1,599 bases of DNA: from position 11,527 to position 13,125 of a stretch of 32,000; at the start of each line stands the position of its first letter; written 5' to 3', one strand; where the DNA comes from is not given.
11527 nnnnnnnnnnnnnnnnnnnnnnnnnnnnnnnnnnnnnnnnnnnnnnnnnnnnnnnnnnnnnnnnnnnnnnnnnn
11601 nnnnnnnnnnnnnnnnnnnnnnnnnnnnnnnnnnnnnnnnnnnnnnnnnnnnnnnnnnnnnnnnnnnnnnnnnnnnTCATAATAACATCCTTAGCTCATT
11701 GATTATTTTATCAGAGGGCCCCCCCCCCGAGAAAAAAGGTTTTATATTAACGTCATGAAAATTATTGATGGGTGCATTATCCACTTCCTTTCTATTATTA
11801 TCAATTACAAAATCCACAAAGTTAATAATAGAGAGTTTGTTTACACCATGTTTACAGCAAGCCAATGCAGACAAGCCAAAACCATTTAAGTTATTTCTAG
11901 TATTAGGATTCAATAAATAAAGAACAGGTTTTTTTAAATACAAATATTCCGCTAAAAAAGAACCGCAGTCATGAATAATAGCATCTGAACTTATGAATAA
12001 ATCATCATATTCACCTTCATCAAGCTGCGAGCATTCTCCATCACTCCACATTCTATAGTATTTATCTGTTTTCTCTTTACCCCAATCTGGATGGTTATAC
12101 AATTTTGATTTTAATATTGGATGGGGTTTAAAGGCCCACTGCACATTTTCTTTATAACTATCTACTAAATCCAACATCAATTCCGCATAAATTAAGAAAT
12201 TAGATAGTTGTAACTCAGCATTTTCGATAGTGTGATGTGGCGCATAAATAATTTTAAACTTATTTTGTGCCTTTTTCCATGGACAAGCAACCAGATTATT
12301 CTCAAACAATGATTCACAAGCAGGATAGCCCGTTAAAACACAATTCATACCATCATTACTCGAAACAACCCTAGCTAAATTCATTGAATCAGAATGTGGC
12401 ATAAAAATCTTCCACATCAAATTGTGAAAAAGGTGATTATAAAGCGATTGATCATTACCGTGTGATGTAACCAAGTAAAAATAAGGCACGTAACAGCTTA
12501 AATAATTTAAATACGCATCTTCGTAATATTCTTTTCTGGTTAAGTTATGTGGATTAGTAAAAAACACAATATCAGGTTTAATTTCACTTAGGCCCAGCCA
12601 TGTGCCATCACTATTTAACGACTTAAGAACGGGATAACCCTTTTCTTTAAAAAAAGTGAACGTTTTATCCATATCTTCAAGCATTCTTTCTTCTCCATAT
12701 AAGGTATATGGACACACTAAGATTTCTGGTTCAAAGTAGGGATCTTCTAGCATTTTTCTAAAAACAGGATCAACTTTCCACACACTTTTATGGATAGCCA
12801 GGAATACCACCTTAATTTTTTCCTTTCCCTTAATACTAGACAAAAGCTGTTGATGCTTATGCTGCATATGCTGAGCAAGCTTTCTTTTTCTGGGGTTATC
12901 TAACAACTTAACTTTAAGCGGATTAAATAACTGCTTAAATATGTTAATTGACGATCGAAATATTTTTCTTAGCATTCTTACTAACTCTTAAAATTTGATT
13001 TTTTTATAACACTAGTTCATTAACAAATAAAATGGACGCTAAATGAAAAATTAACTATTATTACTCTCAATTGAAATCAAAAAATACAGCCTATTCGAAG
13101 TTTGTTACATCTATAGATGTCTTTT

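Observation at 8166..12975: Fom1/Fom2/FomC-like phosphonate trio plus a TagF-like transferase inside a Wzx/Wzy glycan locus: predicted CMP-2-hydroxyethylphosphonate decoration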

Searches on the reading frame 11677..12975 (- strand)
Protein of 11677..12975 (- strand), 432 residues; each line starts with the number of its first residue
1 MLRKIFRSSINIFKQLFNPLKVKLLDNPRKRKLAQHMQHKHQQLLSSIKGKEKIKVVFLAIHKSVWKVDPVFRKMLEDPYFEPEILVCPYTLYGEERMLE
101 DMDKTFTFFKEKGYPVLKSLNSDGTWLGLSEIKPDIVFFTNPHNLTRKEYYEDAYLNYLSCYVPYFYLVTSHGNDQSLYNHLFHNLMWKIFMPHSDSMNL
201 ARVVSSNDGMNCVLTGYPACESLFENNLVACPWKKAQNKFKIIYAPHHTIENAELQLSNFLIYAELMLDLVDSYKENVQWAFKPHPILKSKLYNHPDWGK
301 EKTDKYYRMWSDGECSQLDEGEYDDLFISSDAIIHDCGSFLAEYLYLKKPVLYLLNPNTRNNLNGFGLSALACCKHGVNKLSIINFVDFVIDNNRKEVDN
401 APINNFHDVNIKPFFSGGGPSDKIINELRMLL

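Call 3: search_protein_families(library=pfam, proteins=[window:11677-12975:-], max_evalue=0.01)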
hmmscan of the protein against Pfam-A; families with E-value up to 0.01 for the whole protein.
window:11677-12975:- (432 aa): 1 family
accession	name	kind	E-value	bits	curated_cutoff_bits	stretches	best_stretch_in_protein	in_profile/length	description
PF04464.20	Glyphos_transf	-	2.9e-06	27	22.1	1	211-353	159-291/367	CDP-Glycerol:Poly(glycerophosphate) glycerophosphotransferase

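Call 4: search_protein_families(library=ncbifam, proteins=[window:11677-12975:-], max_evalue=0.01)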
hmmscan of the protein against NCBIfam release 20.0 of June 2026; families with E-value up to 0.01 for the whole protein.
window:11677-12975:- (432 aa): 0 families

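Call 14: find_homologous_proteins(query=window:11677-12975:-)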
Query window:11677-12975:- (432 aa): 2155 proteins with E <= 0.001 among 4879 candidates; the best 120 are listed.
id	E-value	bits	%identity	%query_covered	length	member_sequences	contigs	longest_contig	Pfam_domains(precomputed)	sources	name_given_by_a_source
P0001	0.0e+0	1014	100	100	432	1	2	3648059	PF04464.21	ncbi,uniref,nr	ncbi:hypothetical protein HGG82_15315 [Marinomonas sp. M1K-6]|uniref:CDP-glycerol--glycerophosphate 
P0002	2.2e-162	559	59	97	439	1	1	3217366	-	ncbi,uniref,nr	ncbi:hypothetical protein FXF61_09705 [Pseudomonas sp. C27(2019)]|uniref:hypothetical protein n=1 Ta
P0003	3.9e-156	538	58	99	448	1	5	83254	-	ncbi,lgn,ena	-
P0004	4.5e-156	538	58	100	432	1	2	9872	PF04464.21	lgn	-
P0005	3.6e-155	535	59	95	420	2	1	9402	-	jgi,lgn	-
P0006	2.9e-154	532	55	99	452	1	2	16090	-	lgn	-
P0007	7.9e-154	531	57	94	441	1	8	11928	PF04464.21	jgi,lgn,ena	-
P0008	1.4e-153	530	61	85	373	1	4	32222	-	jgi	jgi:CDP-glycerol glycerophosphotransferase (TagB/SpsB family)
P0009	2.4e-153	529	58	96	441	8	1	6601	-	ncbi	-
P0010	1.0e-152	527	57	95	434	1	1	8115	PF04464.21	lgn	-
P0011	3.7e-152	525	56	96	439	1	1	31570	-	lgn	-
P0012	3.9e-152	525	54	97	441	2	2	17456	PF04464.21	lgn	-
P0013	2.2e-150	519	56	99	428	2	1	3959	PF04464.21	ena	-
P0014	6.1e-150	518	55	93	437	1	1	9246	PF04464.21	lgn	-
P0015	9.0e-150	517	55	96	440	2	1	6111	-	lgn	-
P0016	1.7e-149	516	55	95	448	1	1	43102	PF04464.21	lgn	-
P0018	6.5e-149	514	55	96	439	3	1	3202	PF04464.21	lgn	-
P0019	3.5e-148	512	56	95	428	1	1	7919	PF04464.21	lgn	-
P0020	7.8e-148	511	56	96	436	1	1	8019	PF04464.21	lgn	-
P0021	1.8e-147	510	55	99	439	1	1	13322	PF04464.21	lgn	-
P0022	2.1e-146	506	54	96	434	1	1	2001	PF04464.21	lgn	-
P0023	2.8e-146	506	54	99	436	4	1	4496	PF04464.21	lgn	-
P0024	8.2e-146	504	58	93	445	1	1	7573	PF04464.21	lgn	-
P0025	1.9e-145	503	54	100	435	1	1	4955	PF04464.21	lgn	-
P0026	6.5e-145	501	54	95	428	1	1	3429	PF04464.21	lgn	-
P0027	3.7e-144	499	55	98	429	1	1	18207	PF04464.21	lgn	-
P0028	3.8e-144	499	53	99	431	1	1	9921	PF04464.21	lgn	-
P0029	3.9e-144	499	54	98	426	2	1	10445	PF04464.21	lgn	-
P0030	1.0e-143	497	53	100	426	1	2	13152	PF04464.21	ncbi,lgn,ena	-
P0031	1.3e-143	497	51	100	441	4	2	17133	PF04464.21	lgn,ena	-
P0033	1.6e-143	497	54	96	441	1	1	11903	PF04464.21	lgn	-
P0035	6.1e-143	495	55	96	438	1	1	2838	PF04464.21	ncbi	-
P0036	6.5e-143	495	53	96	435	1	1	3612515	PF04464.21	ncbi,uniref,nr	ncbi:CDP-glycerol glycerophosphotransferase family protein [Thiothrix lacustris]|uniref:CDP-glycerol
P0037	8.4e-143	494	56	91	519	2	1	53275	PF04464.21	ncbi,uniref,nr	ncbi:CDP-glycerol glycerophosphotransferase family protein [Aliarcobacter skirrowii]|uniref:CDP-glyc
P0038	2.1e-142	493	53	96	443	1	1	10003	PF04464.21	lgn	-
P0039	2.9e-142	493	53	99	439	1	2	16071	PF04464.21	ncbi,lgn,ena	-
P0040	8.8e-142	491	53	98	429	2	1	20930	PF04464.21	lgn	-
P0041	9.4e-142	491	54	97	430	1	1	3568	PF04464.21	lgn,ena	-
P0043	1.1e-141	491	56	96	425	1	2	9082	PF04464.21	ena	-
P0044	2.1e-141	490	53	97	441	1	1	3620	PF04464.21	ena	-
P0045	3.2e-141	489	55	95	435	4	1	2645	PF04464.21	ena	-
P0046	5.5e-141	488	53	99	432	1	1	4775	PF04464.21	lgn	-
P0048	9.1e-141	488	54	96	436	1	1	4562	PF04464.21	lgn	-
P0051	1.8e-140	487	52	96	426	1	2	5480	PF04464.21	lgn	-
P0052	4.7e-140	485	54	96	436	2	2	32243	PF04464.21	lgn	-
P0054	6.4e-140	485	54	99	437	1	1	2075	PF04464.21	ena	-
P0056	2.8e-139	483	54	96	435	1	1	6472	PF04464.21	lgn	-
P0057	3.1e-139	483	51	97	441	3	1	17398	PF04464.21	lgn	-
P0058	4.4e-139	482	54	97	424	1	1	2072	PF02350.26,PF04464.21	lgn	-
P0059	5.3e-139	482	54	96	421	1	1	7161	PF02350.26,PF04464.21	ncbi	-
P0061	1.1e-138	481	53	100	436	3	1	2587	PF04464.21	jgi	-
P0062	1.8e-138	480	55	95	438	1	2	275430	PF04464.21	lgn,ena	-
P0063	1.9e-138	480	54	96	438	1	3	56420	PF04464.21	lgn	-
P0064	2.5e-138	480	53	96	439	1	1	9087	PF04464.21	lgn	-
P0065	3.8e-138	479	54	96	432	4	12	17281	PF04464.21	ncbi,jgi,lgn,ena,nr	ncbi:hypothetical protein HOK00_05815 [bacterium]|jgi:CDP-glycerol glycerophosphotransferase (TagB/S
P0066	6.3e-138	478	51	100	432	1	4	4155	PF04464.21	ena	-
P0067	1.2e-137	477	57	88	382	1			PF04464.21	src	-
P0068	1.6e-137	477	52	93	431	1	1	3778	PF04464.21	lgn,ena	-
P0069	3.2e-137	476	53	95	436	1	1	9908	PF04464.21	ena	-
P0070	3.7e-137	476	51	99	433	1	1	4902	PF04464.21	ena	-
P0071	4.3e-137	475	52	95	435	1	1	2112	PF04464.21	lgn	-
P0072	4.7e-137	475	54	97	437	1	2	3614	PF04464.21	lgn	-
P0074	3.2e-136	473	54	97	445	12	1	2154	PF04464.21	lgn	-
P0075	4.8e-136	472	53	100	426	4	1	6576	PF04464.21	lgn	-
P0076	5.5e-136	472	53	96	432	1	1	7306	PF04464.21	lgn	-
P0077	9.4e-136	471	51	100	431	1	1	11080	PF04464.21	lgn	-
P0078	9.7e-136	471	51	99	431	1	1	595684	PF04464.21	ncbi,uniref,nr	ncbi:CDP-glycerol glycerophosphotransferase family protein [Pseudidiomarina marina]|uniref:CDP-glyce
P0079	1.1e-135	471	50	97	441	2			PF04464.21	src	-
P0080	1.2e-135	471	50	100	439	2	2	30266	PF04464.21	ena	-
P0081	1.2e-135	471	51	96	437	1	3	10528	PF04464.21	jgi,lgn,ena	jgi:hypothetical protein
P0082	1.6e-135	470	50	97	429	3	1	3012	PF04464.21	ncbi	-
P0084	4.8e-135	469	52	99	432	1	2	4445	PF04464.21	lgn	-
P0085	8.6e-135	468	52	96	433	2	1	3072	PF04464.21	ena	-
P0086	1.9e-134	467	53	91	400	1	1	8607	PF04464.21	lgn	-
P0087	2.1e-134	467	52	95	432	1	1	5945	PF02350.26,PF04464.21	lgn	-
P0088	2.6e-134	466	52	100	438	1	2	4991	PF04464.21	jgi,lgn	-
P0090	3.4e-134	466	50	98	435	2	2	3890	PF04464.21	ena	-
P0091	3.7e-134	466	54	93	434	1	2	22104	PF04464.21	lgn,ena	-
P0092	5.6e-134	465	49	99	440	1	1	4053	PF04464.21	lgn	-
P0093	1.1e-133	464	53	91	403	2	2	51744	PF04464.21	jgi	jgi:CDP-glycerol:poly(glycerophosphate) glycerophosphotransferase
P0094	1.1e-133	464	51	98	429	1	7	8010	PF04464.21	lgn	-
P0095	2.0e-133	463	53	96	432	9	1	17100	PF04464.21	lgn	-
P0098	4.2e-133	462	51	99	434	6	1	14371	PF04464.21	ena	-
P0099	5.5e-133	462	50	100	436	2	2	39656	PF04464.21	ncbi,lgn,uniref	ncbi:CDP-glycerol glycerophosphotransferase family protein [Aeromonas veronii]|uniref:CDP-glycerol g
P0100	6.4e-133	462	52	93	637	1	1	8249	PF04464.21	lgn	-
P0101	1.1e-132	461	51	98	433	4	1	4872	PF04464.21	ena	-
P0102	1.4e-132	461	51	100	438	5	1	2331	PF04464.21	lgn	-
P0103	1.5e-132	461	52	92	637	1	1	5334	PF04464.21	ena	-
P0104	1.5e-132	460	51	95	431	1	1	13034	PF04464.21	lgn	-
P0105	2.6e-132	460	49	96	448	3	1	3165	PF02350.26,PF04464.21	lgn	-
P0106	4.0e-132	459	53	93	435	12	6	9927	PF04464.21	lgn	-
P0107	5.8e-132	459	53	99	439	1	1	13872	PF04464.21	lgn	-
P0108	6.9e-132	458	54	95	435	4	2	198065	PF04464.21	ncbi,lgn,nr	ncbi:CDP-glycerol glycerophosphotransferase family protein [Vibrio metschnikovii]|nr:CDP-glycerol gl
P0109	1.0e-131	458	50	96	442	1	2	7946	PF04464.21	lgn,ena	-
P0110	1.2e-131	457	49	97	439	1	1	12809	PF04464.21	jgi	jgi:hypothetical protein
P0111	1.4e-131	457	50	97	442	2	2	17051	PF04464.21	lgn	-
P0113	1.9e-131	457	50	96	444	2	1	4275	PF04464.21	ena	-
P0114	2.0e-131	457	49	100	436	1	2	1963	PF04464.21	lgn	-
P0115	2.1e-131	457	49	100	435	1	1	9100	PF04464.21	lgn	-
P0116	3.4e-131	456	52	99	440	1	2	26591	PF04464.21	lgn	-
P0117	4.4e-131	456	52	94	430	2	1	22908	PF02350.26,PF04464.21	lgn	-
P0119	5.9e-131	455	51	96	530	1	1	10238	PF04464.21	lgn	-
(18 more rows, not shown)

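Call 16: find_encoding_contigs(protein=P0002, flank=8000, max_places=2)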
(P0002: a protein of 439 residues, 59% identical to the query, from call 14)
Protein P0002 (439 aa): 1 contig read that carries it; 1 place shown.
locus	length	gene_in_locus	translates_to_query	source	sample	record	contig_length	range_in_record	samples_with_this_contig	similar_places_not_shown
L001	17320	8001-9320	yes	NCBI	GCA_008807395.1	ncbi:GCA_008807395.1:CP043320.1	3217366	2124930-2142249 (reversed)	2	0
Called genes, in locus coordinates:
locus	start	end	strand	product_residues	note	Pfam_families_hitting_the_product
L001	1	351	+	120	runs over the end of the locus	PF05635:23S_rRNA_IVP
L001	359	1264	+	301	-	PF00483:NTP_transferase, PF12804:NTP_transf_3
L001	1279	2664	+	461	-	PF13175:AAA_15, PF13304:AAA_21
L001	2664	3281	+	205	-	-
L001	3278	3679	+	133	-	PF05523:FdtA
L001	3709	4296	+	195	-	-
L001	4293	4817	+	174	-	PF13302:Acetyltransf_3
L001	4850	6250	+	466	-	PF13175:AAA_15, PF13304:AAA_21 (weak)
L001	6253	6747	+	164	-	-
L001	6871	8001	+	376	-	PF01041:DegT_DnrJ_EryC1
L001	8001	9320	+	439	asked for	-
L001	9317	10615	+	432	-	PF01467:CTP_transf_like, PF13714:PEP_mutase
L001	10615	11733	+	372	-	PF02776:TPP_enzyme_N, PF02775:TPP_enzyme_C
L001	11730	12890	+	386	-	PF00465:Fe-ADH, PF25137:ADH_Fe_C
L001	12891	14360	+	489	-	PF01943:Polysacc_synt, PF13440:Polysacc_synt_3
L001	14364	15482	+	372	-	PF00078:RVT_1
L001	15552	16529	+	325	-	PF05598:DUF772, PF01609:DDE_Tnp_1, PF13612:DDE_Tnp_1_3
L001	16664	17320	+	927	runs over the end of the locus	-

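Call 17: find_encoding_contigs(protein=P0036, flank=8000, max_places=2)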
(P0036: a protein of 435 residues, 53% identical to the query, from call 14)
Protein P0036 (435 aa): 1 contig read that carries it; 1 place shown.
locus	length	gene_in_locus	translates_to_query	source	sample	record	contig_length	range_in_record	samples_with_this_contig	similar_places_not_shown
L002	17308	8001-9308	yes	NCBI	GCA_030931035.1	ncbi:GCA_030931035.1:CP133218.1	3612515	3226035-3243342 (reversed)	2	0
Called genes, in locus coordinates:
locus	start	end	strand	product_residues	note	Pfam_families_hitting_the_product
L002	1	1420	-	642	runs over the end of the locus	PF02824:TGS, PF07973:tRNA_SAD, PF00587:tRNA-synt_2b, PF03129:HGTP_anticodon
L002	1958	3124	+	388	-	PF03721:UDPG_MGDP_dh_N, PF00984:UDPG_MGDP_dh, PF03720:UDPG_MGDP_dh_C (weak)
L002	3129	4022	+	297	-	PF00483:NTP_transferase, PF12804:NTP_transf_3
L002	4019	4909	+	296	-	PF01370:Epimerase, PF04321:RmlD_sub_bind, PF02719:Polysacc_synt_2 (weak), PF16363:GDP_Man_Dehyd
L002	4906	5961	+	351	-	PF01073:3Beta_HSD, PF01370:Epimerase, PF02719:Polysacc_synt_2, PF04321:RmlD_sub_bind, PF16363:GDP_Man_Dehyd, PF07993:NAD_binding_4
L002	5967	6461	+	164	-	PF25084:LbH_EIF2B (weak), PF25087:GMPPB_C (faint), PF00132:Hexapep, PF14602:Hexapep_2 (faint), PF00132:Hexapep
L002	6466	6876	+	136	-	PF05523:FdtA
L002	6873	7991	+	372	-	PF00266:Aminotran_5 (weak), PF01041:DegT_DnrJ_EryC1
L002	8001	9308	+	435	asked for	PF04464:Glyphos_transf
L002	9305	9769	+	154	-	PF01467:CTP_transf_like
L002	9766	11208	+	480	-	PF01943:Polysacc_synt, PF13440:Polysacc_synt_3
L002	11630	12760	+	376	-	PF13808:DDE_Tnp_1_assoc, PF01609:DDE_Tnp_1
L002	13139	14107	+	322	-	PF00535:Glycos_transf_2, PF10111:Glyco_tranf_2_2, PF13641:Glyco_tranf_2_3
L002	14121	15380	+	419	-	-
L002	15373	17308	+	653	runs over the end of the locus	PF00535:Glycos_transf_2, PF10111:Glyco_tranf_2_2, PF09314:DUF1972, PF00534:Glycos_transf_1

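Call 18: find_encoding_contigs(protein=P0099, flank=8000, max_places=2)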
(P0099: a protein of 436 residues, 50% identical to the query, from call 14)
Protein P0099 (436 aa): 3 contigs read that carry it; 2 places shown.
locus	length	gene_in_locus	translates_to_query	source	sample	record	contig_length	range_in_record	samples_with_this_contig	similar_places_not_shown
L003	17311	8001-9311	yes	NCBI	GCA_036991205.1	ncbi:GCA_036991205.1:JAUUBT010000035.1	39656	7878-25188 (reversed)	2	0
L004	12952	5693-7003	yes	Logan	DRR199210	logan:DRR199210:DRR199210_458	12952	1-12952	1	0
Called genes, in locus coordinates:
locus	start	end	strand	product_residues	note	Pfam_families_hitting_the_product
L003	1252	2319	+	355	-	PF00953:Glycos_transf_4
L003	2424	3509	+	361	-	PF01073:3Beta_HSD, PF01370:Epimerase, PF02719:Polysacc_synt_2, PF04321:RmlD_sub_bind, PF16363:GDP_Man_Dehyd, PF07993:NAD_binding_4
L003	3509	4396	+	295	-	PF01370:Epimerase, PF04321:RmlD_sub_bind, PF16363:GDP_Man_Dehyd (weak)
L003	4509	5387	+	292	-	PF00483:NTP_transferase, PF12804:NTP_transf_3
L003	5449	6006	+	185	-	PF00908:dTDP_sugar_isom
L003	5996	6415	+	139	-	PF05523:FdtA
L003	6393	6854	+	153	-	PF25087:GMPPB_C (weak), PF25084:LbH_EIF2B (weak), PF00132:Hexapep, PF14602:Hexapep_2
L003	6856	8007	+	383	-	PF00266:Aminotran_5 (faint), PF01041:DegT_DnrJ_EryC1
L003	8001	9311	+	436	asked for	PF04464:Glyphos_transf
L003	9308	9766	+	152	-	PF01467:CTP_transf_like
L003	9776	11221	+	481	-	PF01943:Polysacc_synt, PF13440:Polysacc_synt_3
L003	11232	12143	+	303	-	PF00535:Glycos_transf_2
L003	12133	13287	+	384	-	-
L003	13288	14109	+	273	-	PF00535:Glycos_transf_2, PF13641:Glyco_tranf_2_3 (weak)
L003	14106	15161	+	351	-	PF09314:DUF1972, PF00534:Glycos_transf_1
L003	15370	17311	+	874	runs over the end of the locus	PF02563:Poly_export, PF22461:SLBB_2, PF10531:SLBB, PF22461:SLBB_2 (weak)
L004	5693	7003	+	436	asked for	PF04464:Glyphos_transf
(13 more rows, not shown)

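Call 20: find_encoding_contigs(protein=P0108, flank=8000, max_places=2)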
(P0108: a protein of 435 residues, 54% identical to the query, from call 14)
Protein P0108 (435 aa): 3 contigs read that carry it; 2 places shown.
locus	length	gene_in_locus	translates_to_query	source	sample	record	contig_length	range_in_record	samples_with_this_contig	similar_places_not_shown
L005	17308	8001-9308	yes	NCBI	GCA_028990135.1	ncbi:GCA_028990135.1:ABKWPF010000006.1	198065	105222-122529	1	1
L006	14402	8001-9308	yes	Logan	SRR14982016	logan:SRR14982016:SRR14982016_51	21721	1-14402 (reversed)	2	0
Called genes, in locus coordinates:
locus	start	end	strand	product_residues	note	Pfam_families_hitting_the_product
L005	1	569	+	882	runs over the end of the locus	PF02563:Poly_export, PF10531:SLBB (weak), PF22461:SLBB_2, PF10531:SLBB, PF22461:SLBB_2, PF10531:SLBB, PF22461:SLBB_2 (weak)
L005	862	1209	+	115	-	PF05635:23S_rRNA_IVP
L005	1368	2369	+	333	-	PF02706:Wzz, PF13807:GNVR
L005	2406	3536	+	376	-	PF01073:3Beta_HSD, PF01370:Epimerase, PF02719:Polysacc_synt_2, PF04321:RmlD_sub_bind, PF16363:GDP_Man_Dehyd, PF07993:NAD_binding_4 (weak), PF01370:Epimerase, PF16363:GDP_Man_Dehyd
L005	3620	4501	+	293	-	PF00483:NTP_transferase, PF12804:NTP_transf_3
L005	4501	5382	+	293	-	PF01073:3Beta_HSD (faint), PF01370:Epimerase, PF04321:RmlD_sub_bind, PF07993:NAD_binding_4 (faint), PF02719:Polysacc_synt_2 (weak), PF16363:GDP_Man_Dehyd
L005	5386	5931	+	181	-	PF00908:dTDP_sugar_isom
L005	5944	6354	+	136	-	PF05523:FdtA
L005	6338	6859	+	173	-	PF13302:Acetyltransf_3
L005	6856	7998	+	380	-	PF00266:Aminotran_5 (weak), PF01041:DegT_DnrJ_EryC1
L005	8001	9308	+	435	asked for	PF04464:Glyphos_transf (faint)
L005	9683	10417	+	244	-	PF00483:NTP_transferase, PF12804:NTP_transf_3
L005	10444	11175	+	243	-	PF00702:Hydrolase, PF13344:Hydrolase_6, PF09419:PGP_phosphatase (weak), PF13419:HAD_2, PF13242:Hydrolase_like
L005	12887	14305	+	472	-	-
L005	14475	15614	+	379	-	PF13808:DDE_Tnp_1_assoc, PF01609:DDE_Tnp_1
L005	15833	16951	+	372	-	PF14307:Glyco_tran_WbsX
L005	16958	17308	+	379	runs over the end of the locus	-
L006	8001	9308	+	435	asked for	PF04464:Glyphos_transf (faint)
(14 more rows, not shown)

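Call 21: find_encoding_contigs(protein=P0037, flank=8000, max_places=2)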
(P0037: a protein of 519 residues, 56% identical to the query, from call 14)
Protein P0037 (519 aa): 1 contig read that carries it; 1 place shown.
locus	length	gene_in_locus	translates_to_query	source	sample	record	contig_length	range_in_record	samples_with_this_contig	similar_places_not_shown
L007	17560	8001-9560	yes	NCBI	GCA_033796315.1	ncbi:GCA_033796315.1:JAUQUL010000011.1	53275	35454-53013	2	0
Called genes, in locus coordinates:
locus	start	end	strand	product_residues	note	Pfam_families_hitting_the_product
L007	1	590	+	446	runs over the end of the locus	PF00501:AMP-binding, PF13193:AMP-binding_C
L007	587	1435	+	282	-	PF22674:C2185-like_N, PF04991:LicD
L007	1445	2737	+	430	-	PF01467:CTP_transf_like, PF13714:PEP_mutase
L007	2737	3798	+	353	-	PF02776:TPP_enzyme_N, PF02775:TPP_enzyme_C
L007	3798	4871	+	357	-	PF00465:Fe-ADH, PF13685:Fe-ADH_2 (weak), PF25137:ADH_Fe_C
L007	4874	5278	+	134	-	PF05523:FdtA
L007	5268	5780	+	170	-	PF25084:LbH_EIF2B, PF25087:GMPPB_C (faint), PF00132:Hexapep, PF14602:Hexapep_2 (faint), PF00132:Hexapep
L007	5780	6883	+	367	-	PF01041:DegT_DnrJ_EryC1, PF00155:Aminotran_1_2 (weak)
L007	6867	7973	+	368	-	PF00535:Glycos_transf_2, PF10111:Glyco_tranf_2_2, PF13641:Glyco_tranf_2_3 (weak), PF22674:C2185-like_N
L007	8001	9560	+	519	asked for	PF04464:Glyphos_transf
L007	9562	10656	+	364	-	PF00535:Glycos_transf_2, PF10111:Glyco_tranf_2_2, PF13641:Glyco_tranf_2_3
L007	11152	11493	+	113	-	-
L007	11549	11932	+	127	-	-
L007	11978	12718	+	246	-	PF01695:IstB_IS21, PF13191:AAA_16 (weak), PF20720:nSTAND3 (weak)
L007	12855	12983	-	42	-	-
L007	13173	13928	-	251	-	PF05050:Methyltransf_21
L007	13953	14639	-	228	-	PF02348:CTP_transf_3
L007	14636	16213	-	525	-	PF00682:HMGL-like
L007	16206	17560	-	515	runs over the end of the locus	-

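Call 22: find_encoding_contigs(protein=P0078, flank=8000, max_places=2)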
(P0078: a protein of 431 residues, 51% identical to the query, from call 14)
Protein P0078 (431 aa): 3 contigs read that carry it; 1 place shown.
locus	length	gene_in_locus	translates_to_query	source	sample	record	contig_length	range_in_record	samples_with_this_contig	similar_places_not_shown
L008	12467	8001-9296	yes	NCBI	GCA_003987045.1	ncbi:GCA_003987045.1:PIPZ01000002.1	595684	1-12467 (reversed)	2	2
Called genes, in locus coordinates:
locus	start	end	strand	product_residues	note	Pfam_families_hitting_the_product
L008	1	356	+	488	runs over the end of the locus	PF00342:PGI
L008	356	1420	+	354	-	PF00106:adh_short (faint), PF01073:3Beta_HSD, PF01370:Epimerase, PF02719:Polysacc_synt_2, PF04321:RmlD_sub_bind, PF16363:GDP_Man_Dehyd, PF07993:NAD_binding_4 (weak)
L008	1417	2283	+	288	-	PF00483:NTP_transferase, PF12804:NTP_transf_3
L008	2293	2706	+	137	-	PF05523:FdtA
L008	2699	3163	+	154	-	PF25084:LbH_EIF2B (weak), PF00132:Hexapep, PF25087:GMPPB_C (faint), PF14602:Hexapep_2 (weak), PF00132:Hexapep, PF14602:Hexapep_2 (weak)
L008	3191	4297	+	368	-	PF01041:DegT_DnrJ_EryC1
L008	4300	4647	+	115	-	-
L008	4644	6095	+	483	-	PF01943:Polysacc_synt, PF13440:Polysacc_synt_3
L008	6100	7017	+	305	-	PF13641:Glyco_tranf_2_3, PF00535:Glycos_transf_2, PF10111:Glyco_tranf_2_2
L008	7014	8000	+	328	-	PF00535:Glycos_transf_2, PF10111:Glyco_tranf_2_2, PF13641:Glyco_tranf_2_3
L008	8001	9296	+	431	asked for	PF04464:Glyphos_transf (weak)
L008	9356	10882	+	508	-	PF13522:GATase_6, PF13537:GATase_7, PF00733:Asn_synthase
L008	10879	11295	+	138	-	PF01467:CTP_transf_like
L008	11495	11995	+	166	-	PF02357:NusG, PF00467:KOW (weak)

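Call 31: search_solved_structures(query=window:11677-12975:-, max_evalue=1, show_alignments=2)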
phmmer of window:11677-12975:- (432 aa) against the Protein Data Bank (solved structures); distinct sequences matched with E-value up to 1: 1.
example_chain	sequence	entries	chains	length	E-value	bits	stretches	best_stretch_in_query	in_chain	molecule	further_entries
1ybe_A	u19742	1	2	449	0.025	16.4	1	59-190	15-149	Nicotinate phosphoribosyltransferase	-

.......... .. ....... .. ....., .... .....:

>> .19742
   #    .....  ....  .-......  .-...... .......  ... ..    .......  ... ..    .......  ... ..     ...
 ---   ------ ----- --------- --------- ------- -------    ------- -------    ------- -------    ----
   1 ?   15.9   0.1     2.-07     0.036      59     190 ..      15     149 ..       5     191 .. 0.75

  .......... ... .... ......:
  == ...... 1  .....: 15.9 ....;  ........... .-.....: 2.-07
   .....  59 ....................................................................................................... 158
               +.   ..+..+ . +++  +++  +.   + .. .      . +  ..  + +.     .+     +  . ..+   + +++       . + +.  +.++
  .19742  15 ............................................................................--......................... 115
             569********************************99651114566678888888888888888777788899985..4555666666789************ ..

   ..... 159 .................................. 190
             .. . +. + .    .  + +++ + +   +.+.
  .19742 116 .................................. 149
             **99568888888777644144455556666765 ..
